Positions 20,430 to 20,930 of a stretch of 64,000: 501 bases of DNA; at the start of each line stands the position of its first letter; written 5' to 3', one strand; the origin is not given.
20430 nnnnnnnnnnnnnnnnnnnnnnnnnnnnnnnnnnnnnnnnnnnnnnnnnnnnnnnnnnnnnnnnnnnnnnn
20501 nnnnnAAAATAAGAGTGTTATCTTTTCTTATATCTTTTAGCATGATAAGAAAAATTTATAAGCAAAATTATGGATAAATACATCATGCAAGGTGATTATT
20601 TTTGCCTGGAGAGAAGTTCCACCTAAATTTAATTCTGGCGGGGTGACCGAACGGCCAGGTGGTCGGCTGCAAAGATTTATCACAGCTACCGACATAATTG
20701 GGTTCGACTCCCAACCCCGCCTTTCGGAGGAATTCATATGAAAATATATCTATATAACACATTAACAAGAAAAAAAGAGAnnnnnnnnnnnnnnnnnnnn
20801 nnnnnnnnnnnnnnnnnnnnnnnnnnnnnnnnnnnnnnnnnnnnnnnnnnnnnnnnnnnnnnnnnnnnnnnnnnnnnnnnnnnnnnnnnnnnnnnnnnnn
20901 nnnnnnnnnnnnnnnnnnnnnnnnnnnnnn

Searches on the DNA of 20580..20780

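Call 48: search_rna_families(source=window, start=20580, end=20780, threshold=evalue, max_evalue=1, show_alignments=1)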
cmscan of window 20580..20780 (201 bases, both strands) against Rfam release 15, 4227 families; matches with E-value up to 1: 1.
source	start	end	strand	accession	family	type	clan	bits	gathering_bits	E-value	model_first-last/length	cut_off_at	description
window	20637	20721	+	RF01852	tRNA-Sec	Gene; tRNA;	CL00001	24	47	0.0075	1-91/91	no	Selenocysteine transfer RNA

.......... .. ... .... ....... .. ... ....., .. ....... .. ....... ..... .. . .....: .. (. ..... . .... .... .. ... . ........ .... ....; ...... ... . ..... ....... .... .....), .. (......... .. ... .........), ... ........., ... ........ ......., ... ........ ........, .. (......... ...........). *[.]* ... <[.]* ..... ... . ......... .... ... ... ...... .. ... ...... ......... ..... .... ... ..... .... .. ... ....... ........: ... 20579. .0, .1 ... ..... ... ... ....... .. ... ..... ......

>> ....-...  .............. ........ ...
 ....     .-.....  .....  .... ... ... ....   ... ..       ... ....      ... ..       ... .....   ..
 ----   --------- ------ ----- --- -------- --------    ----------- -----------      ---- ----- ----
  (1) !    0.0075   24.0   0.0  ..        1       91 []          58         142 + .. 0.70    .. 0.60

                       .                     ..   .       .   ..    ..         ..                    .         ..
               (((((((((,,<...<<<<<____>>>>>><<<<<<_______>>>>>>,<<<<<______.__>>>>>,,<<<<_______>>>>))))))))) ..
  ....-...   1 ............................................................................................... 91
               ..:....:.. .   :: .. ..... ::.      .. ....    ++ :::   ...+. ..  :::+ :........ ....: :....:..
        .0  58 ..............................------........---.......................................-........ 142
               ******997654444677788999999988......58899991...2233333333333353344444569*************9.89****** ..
